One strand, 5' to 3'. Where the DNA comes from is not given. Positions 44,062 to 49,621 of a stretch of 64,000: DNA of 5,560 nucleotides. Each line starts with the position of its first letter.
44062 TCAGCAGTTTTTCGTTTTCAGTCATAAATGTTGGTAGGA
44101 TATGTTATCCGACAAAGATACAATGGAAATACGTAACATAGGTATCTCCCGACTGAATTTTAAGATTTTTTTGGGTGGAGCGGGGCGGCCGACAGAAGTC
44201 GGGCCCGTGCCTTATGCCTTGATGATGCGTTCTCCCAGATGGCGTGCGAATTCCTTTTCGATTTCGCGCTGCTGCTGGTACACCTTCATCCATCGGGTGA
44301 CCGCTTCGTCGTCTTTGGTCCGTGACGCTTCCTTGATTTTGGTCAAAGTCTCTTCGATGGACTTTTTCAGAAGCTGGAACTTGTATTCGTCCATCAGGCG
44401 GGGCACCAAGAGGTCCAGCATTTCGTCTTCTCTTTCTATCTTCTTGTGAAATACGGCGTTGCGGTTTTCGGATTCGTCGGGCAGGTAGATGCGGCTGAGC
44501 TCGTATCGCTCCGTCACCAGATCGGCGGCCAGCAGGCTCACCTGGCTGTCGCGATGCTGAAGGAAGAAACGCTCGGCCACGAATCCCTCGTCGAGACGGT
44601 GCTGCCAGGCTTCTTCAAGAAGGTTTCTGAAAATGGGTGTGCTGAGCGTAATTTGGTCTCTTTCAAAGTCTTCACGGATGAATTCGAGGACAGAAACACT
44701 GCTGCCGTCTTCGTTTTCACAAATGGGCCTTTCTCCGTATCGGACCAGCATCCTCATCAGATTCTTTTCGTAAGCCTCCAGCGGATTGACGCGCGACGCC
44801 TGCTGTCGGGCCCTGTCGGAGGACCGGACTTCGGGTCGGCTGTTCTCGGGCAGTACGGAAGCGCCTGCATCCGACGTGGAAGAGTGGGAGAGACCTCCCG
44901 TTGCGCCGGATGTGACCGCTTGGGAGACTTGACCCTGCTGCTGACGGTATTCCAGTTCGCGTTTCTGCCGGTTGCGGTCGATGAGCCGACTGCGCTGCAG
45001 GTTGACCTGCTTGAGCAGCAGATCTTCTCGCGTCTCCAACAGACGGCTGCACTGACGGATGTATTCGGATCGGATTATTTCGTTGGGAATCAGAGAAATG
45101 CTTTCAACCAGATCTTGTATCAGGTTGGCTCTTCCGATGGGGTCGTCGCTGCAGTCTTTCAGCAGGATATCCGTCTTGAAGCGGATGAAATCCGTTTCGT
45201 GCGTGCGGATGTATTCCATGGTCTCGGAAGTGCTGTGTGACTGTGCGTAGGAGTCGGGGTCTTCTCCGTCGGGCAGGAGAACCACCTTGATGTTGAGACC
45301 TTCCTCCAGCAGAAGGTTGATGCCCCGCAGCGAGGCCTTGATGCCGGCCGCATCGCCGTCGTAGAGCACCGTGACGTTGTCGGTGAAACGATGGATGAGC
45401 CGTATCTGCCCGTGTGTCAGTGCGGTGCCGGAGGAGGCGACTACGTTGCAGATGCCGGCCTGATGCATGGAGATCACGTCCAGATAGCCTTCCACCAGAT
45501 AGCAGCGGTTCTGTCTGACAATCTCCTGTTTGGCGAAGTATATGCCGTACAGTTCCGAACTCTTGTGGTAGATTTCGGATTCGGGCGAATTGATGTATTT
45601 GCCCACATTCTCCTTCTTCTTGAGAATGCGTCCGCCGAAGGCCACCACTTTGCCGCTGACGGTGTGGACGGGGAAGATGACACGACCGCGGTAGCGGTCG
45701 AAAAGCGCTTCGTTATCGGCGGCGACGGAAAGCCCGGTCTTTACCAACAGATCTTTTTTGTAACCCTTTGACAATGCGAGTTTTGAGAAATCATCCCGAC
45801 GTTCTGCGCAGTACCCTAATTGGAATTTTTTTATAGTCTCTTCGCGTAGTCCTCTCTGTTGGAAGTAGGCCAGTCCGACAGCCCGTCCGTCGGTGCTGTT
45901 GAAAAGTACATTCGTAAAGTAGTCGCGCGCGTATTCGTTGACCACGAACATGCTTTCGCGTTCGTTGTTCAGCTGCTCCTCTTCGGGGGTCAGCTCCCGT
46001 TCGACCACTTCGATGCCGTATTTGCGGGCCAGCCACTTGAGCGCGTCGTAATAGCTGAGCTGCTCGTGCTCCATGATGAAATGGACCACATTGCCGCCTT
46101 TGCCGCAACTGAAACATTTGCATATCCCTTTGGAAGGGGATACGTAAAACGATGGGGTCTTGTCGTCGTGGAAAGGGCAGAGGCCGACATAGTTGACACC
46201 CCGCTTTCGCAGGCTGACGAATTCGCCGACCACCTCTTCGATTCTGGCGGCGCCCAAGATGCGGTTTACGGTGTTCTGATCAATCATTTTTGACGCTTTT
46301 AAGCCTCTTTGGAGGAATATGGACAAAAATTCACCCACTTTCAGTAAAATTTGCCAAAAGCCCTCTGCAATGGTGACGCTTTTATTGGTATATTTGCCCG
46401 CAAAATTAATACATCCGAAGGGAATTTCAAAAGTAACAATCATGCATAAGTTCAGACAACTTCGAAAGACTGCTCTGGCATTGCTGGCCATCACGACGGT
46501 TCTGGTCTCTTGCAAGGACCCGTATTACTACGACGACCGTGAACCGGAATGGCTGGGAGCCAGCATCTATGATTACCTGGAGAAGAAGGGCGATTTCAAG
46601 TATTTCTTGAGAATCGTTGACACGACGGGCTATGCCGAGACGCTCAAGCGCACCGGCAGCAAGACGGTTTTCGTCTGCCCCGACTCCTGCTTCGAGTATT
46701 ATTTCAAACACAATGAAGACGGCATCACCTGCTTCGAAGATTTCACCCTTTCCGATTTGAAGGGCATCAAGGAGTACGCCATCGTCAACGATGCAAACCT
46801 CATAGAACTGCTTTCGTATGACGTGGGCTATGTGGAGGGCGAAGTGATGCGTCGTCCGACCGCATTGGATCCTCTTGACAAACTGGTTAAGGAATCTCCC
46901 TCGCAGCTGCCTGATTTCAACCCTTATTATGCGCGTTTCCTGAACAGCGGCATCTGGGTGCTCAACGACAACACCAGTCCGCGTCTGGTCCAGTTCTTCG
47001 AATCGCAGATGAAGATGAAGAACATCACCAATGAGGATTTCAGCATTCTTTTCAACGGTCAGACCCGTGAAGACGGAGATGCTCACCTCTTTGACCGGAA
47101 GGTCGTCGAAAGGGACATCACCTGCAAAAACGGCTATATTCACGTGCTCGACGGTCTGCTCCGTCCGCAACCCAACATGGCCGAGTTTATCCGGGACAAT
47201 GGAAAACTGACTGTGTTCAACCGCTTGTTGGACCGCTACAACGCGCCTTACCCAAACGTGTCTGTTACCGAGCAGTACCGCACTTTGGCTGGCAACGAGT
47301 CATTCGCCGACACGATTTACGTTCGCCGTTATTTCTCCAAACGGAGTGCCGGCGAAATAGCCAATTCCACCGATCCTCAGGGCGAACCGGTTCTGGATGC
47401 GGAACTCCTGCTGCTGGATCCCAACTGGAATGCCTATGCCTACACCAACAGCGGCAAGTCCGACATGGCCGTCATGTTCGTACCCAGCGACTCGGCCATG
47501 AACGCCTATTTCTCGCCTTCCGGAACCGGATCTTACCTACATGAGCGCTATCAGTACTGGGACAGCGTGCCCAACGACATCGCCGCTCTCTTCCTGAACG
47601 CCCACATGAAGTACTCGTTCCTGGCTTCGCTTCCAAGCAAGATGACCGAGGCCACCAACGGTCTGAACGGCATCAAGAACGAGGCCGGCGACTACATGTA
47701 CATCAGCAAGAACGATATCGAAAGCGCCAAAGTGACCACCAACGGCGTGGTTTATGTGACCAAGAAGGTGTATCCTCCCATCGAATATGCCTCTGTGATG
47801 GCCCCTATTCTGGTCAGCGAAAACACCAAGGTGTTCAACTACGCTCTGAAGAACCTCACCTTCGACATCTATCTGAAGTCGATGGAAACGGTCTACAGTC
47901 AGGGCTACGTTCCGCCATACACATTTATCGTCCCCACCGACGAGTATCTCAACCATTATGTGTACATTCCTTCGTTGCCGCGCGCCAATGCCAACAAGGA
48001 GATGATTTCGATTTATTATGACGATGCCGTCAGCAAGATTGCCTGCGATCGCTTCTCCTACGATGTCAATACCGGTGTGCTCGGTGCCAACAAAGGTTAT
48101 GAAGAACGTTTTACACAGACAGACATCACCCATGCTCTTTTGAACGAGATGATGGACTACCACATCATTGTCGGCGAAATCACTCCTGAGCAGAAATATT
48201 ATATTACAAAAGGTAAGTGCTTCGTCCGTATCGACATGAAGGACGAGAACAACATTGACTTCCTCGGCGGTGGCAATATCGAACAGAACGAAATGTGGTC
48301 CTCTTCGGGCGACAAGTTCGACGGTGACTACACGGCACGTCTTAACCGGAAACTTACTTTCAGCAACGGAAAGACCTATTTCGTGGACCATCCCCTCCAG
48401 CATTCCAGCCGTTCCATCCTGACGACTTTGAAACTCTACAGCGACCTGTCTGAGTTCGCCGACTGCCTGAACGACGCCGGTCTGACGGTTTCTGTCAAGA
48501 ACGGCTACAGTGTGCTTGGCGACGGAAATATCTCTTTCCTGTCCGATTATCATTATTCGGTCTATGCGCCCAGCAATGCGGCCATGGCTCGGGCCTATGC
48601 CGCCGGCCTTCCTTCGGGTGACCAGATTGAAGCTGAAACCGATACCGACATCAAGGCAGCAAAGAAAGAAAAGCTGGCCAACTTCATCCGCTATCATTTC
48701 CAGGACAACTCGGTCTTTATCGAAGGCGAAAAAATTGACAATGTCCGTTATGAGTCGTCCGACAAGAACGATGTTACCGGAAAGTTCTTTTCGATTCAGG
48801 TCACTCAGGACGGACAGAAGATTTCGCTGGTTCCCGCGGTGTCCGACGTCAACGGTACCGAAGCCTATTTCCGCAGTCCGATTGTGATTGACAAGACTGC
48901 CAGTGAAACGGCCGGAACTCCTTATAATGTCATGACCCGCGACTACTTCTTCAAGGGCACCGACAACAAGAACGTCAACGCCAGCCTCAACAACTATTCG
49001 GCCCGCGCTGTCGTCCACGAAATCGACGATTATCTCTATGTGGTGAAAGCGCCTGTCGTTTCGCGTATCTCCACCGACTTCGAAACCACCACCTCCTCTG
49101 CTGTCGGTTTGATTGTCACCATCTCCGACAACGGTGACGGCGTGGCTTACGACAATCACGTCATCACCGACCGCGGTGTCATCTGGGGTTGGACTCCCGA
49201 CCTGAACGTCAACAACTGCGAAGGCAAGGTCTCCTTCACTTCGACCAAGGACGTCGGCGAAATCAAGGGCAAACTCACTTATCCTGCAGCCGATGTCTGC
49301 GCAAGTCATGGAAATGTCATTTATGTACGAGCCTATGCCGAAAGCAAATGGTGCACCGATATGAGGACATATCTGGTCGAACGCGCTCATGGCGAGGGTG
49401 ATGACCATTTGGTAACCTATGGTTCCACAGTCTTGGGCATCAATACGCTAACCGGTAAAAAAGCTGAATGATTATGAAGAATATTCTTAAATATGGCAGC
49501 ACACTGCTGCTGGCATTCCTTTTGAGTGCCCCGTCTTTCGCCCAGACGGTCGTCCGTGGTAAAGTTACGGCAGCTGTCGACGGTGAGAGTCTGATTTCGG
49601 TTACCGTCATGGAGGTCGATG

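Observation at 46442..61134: Enzyme-free, regulator-free tandem SusCD locus built around fasciclin lipoproteins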

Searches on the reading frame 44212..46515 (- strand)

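Call 4: search_protein_families(library=pfam, proteins=[window:44212-46515:-], max_evalue=0.01)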
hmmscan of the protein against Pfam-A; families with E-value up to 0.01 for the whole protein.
window:44212-46515:- (767 aa): 7 families
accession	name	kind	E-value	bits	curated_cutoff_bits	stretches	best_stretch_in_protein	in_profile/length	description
PF08275.17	DNAG_N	-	4e-36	124.4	26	1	204-328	6-127/128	DNA primase catalytic core, N-terminal domain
PF01807.25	Zn_ribbon_DnaG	-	1.5e-32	111.8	24.9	1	79-172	2-95/98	CHC2 zinc finger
PF13155.12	Toprim_2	-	7.5e-23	81.2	22.1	1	339-423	1-87/88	Toprim-like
PF13662.12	Toprim_4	-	2.3e-16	60.2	25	1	339-412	4-84/85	Toprim domain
PF01751.28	Toprim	-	4.2e-10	40.1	23.1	1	339-409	3-91/96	Toprim domain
PF10410.14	DnaB_bind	-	2.7e-09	37.6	20.6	1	445-494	2-52/56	DnaB-helicase binding domain of primase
PF13362.12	Toprim_3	-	2e-06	28.6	27.2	1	338-428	2-93/95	Toprim domain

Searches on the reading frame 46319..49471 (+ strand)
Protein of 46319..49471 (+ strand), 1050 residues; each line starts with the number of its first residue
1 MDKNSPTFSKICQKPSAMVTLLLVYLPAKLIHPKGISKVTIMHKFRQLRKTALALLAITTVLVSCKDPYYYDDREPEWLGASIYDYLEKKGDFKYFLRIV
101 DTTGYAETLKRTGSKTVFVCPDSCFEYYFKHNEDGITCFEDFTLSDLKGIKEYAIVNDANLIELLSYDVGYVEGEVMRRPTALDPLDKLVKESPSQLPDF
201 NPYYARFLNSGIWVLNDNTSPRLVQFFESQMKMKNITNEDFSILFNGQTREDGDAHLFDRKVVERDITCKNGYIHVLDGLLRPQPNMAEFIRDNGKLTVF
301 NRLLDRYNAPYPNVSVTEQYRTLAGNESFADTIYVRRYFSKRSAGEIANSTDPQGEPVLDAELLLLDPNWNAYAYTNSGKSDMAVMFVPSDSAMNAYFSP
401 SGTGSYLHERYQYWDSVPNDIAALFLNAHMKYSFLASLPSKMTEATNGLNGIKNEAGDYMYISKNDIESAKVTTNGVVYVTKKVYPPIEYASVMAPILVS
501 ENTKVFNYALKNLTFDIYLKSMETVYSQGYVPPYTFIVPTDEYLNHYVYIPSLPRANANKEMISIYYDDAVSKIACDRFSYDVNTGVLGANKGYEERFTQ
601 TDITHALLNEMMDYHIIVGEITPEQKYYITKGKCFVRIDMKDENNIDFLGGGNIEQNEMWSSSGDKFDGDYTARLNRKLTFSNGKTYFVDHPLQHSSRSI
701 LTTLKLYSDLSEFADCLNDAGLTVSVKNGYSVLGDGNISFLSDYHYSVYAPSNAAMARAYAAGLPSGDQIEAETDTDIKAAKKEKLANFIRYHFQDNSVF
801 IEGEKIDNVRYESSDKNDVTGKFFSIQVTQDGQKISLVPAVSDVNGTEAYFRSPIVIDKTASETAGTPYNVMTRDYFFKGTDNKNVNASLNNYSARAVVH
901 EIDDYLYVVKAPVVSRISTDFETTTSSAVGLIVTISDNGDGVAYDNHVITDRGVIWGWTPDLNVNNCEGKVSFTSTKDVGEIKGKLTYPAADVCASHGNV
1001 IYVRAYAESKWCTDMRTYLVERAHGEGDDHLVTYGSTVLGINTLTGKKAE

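Call 3: search_protein_families(library=pfam, proteins=[window:46319-49471:+], max_evalue=0.01)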
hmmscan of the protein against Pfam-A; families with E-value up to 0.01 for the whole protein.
window:46319-49471:+ (1050 aa): 1 family
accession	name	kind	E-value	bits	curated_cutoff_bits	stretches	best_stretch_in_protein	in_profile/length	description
PF02469.27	Fasciclin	-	4.3e-16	59.7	22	1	709-830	2-92/123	Fasciclin domain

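Call 8: search_protein_families(library=ncbifam, proteins=[window:46442-49471:+], max_evalue=0.01)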
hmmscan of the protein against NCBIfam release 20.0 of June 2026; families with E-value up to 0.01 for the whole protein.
window:46442-49471:+ (1009 aa): 0 families

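Call 35: search_solved_structures(query=window:46442-49471:+, max_evalue=0.01)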
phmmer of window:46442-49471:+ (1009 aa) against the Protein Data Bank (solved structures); distinct sequences matched with E-value up to 0.01: 0.

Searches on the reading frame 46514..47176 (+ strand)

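Call 43: search_protein_families(library=pfam, proteins=[window:46514-47176:+], max_evalue=1)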
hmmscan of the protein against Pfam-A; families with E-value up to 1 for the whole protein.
window:46514-47176:+ (221 aa): 1 family
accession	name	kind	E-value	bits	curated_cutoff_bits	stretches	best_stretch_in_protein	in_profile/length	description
PF02469.27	Fasciclin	-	6e-08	33.4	22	2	163-218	73-123/123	Fasciclin domain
